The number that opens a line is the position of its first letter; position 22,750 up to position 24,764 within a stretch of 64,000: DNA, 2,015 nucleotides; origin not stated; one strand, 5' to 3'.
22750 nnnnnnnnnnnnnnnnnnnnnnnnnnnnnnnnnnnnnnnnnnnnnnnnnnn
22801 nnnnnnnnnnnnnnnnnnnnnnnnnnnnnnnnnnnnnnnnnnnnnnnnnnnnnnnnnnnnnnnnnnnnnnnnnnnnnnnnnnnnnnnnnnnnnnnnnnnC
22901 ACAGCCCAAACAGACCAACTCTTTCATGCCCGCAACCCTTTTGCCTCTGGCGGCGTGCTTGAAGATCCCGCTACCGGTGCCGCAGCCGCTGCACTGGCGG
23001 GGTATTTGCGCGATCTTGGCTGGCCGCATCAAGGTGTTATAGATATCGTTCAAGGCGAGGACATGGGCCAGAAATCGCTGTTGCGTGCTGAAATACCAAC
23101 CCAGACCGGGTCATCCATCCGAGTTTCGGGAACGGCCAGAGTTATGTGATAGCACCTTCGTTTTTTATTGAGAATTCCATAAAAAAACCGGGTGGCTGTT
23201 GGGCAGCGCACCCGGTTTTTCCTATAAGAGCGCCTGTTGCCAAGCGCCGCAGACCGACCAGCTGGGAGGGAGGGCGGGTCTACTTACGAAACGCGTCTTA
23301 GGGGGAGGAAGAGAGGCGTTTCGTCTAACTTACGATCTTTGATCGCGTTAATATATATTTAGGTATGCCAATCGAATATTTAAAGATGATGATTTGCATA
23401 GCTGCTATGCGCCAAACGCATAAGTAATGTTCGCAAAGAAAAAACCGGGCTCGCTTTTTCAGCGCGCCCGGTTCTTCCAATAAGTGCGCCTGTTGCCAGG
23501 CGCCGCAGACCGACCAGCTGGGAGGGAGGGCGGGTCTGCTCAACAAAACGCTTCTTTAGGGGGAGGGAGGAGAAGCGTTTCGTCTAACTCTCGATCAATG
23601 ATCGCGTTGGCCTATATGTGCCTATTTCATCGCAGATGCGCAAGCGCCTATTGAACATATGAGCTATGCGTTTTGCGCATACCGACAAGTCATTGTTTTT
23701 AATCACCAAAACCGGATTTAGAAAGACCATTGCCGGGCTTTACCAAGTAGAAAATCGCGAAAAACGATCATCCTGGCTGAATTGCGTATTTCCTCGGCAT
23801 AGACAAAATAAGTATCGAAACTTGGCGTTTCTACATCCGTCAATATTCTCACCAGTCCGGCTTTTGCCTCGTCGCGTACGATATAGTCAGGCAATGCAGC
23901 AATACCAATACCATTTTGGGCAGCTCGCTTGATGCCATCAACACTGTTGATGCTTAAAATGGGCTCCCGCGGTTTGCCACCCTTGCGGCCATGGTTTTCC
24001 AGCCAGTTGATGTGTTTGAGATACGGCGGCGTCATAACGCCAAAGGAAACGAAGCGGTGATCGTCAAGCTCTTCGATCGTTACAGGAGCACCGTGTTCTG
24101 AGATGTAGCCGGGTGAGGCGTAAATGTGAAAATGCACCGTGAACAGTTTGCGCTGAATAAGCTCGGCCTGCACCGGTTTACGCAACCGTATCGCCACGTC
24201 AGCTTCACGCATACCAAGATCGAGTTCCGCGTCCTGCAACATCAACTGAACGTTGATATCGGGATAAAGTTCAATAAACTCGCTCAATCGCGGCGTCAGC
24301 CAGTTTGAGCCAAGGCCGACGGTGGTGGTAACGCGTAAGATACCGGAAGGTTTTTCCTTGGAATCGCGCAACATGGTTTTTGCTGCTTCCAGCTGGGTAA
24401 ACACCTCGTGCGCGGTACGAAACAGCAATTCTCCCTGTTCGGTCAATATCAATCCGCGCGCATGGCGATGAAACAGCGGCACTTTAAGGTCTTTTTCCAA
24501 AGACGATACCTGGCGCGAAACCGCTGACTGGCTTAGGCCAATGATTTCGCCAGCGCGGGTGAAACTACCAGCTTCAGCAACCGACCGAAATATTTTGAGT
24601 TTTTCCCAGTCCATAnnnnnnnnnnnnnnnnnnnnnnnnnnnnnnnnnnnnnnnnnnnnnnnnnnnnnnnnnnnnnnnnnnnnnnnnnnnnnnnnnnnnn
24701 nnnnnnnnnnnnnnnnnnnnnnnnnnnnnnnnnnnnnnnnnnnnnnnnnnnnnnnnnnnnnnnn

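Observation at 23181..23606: Tandem pair of minus-strand sRNA candidates with C/U-rich (anti-Shine-Dalgarno-like) hairpin loops downstream of trxB-lysR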

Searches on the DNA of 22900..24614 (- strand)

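Call 4: search_rna_families(source=window, start=22900, end=23900, threshold=evalue, max_evalue=10, show_alignments=6)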
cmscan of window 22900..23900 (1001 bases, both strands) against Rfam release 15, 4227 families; matches with E-value up to 10: 9.
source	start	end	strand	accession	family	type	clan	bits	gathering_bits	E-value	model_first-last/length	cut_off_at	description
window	23225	23328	-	RF02344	ar14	Gene; sRNA;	-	30.6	58.8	0.0012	1-123/123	no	Alphaproteobacterial ar14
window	23481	23588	-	RF02344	ar14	Gene; sRNA;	-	27.9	58.8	0.0046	1-123/123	no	Alphaproteobacterial ar14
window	23437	23510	-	RF02784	SorX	Gene; sRNA;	-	21.7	46.6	0.014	1-73/73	no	Singlet oxygen resistance RNA X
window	23156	23220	-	RF01730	Termite-leu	Cis-reg;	-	20.9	51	0.093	1-78/78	no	Termite-leu RNA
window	23163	23202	+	RF01810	pntA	Gene; sRNA;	-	20.7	54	2.2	1-62/62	no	pntA sRNA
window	23392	23487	+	RF02621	BSnc120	Gene; sRNA;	-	18.1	114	0.56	1-88/88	no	Brucella sRNA 120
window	23435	23535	-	RF02837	anti-hemB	Gene; sRNA;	-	17.5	49.5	0.28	1-81/81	no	Burkholderia RNA 7 (anti-hemB)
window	23328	23451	-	RF00443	SNORA27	Gene; snRNA; snoRNA; HACA-box;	CL00032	17.5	64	2.6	1-127/127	no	Small nucleolar RNA SNORA27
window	23397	23476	-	RF01730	Termite-leu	Cis-reg;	-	14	51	7.9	1-78/78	no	Termite-leu RNA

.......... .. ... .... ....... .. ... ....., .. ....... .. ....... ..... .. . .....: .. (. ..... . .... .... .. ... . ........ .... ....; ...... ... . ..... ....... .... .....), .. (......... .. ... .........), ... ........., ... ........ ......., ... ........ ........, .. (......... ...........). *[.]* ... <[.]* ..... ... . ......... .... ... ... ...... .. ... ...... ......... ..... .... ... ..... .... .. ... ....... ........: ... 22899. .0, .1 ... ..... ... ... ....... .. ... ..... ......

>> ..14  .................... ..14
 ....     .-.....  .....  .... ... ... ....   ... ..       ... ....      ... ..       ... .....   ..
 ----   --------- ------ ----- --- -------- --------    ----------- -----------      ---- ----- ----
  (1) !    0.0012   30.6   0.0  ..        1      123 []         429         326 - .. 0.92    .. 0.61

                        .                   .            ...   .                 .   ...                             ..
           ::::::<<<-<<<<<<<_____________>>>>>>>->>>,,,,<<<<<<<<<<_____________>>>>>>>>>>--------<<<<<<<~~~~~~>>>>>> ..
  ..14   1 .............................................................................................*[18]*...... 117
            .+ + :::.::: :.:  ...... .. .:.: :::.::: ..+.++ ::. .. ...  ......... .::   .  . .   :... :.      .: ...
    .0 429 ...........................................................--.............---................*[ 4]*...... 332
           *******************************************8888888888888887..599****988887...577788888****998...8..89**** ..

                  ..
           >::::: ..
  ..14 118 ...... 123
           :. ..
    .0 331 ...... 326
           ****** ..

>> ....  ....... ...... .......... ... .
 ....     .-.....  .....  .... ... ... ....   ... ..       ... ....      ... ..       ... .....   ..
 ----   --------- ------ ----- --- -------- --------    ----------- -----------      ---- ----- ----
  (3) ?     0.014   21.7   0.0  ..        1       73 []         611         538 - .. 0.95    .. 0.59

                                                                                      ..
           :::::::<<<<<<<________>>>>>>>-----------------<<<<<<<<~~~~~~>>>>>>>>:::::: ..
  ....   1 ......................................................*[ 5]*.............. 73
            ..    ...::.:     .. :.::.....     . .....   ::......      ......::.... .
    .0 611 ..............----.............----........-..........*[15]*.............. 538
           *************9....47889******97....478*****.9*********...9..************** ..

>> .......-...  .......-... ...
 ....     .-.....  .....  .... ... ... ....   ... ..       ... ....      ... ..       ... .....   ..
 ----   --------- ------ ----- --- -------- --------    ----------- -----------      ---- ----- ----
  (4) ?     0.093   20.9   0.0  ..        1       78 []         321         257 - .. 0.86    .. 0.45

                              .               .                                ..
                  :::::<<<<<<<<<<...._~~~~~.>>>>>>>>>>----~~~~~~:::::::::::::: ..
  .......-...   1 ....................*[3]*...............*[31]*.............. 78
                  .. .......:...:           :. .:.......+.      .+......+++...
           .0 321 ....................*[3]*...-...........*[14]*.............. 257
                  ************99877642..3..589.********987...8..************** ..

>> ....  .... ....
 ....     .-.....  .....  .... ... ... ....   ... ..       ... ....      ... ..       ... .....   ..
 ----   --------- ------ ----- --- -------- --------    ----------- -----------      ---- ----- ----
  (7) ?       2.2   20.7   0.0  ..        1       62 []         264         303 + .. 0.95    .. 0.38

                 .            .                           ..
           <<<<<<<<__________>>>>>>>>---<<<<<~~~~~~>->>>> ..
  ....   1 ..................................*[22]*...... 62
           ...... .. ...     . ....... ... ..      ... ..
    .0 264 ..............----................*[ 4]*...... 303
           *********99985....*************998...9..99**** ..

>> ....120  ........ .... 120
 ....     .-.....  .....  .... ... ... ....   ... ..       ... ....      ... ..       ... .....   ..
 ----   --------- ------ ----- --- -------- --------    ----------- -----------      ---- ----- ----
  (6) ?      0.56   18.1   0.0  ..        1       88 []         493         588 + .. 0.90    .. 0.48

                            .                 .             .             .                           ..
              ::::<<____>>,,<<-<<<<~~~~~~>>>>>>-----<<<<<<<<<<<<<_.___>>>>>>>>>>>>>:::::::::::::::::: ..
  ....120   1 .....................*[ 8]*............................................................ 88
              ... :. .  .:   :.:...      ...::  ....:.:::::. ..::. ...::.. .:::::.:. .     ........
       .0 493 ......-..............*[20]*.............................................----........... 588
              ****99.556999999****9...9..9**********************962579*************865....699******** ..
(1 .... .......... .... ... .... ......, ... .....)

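Call 38: search_rna_families(sources=[L005, L006, L007, L008, L009, L017, L018, L021, L022, L025, L026, L039, L045, L051, L053, L062, L063, L073, L080, L083], threshold=gathering)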
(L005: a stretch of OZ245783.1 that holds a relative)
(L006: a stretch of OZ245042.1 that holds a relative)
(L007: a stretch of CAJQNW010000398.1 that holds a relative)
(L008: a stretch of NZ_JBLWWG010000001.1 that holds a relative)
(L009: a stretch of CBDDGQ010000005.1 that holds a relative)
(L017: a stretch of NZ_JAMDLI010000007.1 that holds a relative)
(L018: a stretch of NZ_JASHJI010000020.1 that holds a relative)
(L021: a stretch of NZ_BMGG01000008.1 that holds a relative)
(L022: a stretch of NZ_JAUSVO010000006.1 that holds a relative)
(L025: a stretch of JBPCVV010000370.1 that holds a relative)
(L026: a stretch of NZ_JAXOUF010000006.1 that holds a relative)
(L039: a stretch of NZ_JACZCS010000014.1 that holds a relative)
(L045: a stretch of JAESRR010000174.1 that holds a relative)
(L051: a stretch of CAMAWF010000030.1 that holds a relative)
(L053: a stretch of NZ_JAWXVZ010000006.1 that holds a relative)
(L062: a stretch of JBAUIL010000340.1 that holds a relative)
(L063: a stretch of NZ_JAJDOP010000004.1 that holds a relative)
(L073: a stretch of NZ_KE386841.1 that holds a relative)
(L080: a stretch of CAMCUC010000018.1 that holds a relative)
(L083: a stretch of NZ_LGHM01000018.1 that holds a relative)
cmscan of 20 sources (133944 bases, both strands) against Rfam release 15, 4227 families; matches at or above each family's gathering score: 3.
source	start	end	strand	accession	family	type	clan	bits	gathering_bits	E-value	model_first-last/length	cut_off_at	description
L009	6171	6262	-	RF01852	tRNA-Sec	Gene; tRNA;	CL00001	76.8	47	1e-13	1-91/91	no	Selenocysteine transfer RNA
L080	4421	4483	-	RF03067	terC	Cis-reg;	-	52.2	39.9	8e-06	1-59/59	no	terC RNA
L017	4205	4339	+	RF02345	ar15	Gene; sRNA;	CL00108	44.3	40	1.9e-05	1-112/112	no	Alphaproteobacterial ar15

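Call 54: build_rna_model(alignment_id=A2)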
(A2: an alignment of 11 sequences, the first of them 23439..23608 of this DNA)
Model R1 built from alignment A2 (11 sequences, 175 columns); structure: RNAalifold consensus.
model positions 170; base pairs 50; branch points 4; effective number of sequences 1.02; information 0.591 bits per position. Calibrated on 0.2 Mb of random sequence (short: E-values are rough).
structure used (alignment columns):
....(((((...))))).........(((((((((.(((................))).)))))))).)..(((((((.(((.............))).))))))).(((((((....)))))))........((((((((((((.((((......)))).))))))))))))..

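Call 55: search_with_rna_model(model_id=R1, sources=[window, L005, L006, L007, L008, L009, L010, L011, L012, L013, L014, L015, L016, L017, L018, L019, L020, L021, L022, L023, L024, L025, L026, L027, L028, L029, L030, L031, L032, L033, L034, L035, L036, L037, L038, L039, L040, L041, L042, L043, L044, L045, L046, L047, L048, L049, L050, L051, L052, L053, L054, L055, L056, L057, L058, L059, L060, L061, L062, L063, L064, L065, L066, L067, L068, L069, L070, L071, L072, L073, L074, L075, L076, L077, L078, L079, L080, L081, L082, L083, L084, L090], max_evalue=10)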
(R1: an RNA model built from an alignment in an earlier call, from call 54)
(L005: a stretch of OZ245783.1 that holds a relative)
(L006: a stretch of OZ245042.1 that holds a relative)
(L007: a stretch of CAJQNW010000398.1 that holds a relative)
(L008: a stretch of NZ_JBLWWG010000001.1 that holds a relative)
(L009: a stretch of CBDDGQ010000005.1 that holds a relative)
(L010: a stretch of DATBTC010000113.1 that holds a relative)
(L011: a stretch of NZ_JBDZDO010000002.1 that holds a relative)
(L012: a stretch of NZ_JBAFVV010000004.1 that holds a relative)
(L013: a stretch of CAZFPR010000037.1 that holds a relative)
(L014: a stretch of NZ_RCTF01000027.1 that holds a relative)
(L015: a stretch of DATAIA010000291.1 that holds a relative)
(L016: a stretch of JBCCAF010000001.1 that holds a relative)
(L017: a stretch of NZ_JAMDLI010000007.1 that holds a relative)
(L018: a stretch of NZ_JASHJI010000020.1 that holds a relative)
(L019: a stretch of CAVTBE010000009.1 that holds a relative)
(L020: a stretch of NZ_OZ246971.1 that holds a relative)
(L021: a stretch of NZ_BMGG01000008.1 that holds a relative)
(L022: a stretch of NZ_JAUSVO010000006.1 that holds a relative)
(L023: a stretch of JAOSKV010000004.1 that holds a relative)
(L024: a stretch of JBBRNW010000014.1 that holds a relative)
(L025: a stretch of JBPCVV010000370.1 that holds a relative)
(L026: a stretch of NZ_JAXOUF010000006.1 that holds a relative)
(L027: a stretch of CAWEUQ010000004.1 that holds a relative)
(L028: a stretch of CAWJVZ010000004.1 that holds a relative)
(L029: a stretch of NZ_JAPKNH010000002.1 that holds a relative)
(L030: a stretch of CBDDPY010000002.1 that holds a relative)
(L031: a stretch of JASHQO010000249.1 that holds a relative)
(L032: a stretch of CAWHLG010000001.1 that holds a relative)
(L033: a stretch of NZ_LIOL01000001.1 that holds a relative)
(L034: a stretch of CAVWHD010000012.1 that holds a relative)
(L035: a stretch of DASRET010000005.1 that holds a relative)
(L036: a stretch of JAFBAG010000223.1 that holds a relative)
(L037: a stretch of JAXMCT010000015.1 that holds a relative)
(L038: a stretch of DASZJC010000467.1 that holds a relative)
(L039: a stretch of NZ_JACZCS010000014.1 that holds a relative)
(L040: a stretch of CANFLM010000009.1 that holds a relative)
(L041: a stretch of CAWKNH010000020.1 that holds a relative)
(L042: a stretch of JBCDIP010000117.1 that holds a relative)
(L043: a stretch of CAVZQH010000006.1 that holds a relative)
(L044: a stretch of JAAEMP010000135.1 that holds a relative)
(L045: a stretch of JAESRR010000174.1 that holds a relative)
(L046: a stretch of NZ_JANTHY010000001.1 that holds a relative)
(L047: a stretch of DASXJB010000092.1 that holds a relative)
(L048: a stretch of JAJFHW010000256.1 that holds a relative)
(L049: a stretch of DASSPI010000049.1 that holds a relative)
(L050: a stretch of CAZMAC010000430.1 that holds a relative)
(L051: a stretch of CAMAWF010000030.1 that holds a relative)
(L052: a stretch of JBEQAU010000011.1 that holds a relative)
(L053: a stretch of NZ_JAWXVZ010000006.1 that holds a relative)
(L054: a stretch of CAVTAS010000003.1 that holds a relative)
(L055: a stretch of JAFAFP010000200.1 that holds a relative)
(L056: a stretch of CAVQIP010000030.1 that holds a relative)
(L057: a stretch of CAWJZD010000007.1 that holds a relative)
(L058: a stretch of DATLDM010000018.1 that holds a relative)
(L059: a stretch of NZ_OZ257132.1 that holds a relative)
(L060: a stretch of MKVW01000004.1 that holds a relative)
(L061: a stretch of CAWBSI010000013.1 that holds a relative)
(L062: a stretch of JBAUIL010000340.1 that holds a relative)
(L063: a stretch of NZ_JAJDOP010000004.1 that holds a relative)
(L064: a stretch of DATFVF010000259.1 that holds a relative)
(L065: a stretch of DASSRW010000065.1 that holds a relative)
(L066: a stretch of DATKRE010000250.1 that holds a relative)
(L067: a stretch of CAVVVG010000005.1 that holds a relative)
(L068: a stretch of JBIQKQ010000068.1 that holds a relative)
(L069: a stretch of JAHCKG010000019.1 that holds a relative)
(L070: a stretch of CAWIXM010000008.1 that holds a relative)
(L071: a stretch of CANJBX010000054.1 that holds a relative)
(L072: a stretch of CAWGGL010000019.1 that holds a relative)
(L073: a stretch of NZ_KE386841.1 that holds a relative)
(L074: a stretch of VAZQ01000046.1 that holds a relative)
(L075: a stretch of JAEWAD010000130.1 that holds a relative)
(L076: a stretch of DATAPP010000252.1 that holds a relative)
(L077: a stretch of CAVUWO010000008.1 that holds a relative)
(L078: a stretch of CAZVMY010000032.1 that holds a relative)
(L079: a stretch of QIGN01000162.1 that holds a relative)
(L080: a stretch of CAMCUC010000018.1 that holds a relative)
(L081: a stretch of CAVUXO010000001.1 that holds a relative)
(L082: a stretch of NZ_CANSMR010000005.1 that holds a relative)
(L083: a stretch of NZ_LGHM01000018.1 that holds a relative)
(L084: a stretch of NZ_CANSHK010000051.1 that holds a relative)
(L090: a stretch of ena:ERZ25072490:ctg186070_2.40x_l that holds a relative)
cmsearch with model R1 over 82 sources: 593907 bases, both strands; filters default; matches with E-value up to 10: 14.
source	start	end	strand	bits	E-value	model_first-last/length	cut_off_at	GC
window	23438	23608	-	191.8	4.8e-48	1-170/170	no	0.58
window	23181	23349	-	179.4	8.6e-45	1-170/170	no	0.57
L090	3980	4143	+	50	8e-11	1-170/170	no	0.61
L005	4036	4189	+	30.4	1.1e-05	1-170/170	no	0.61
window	23329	23478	+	27.3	7.1e-05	1-170/170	no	0.41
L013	3966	4115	+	26.2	0.00014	1-170/170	no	0.61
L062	1620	1658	+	16.6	0.046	27-65/170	no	0.67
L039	3947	4124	+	14.9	0.12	1-170/170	no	0.53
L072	3984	4119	+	13.8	0.24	1-170/170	no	0.62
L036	4087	4119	+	12.5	0.54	132-168/170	no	0.64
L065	4776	4803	-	11.8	0.81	135-165/170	no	0.79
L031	3827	3857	-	11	1.4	71-101/170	no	0.84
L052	4037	4073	+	9.6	3.1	28-64/170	no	0.68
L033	4027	4158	+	9.3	3.8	1-170/170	no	0.62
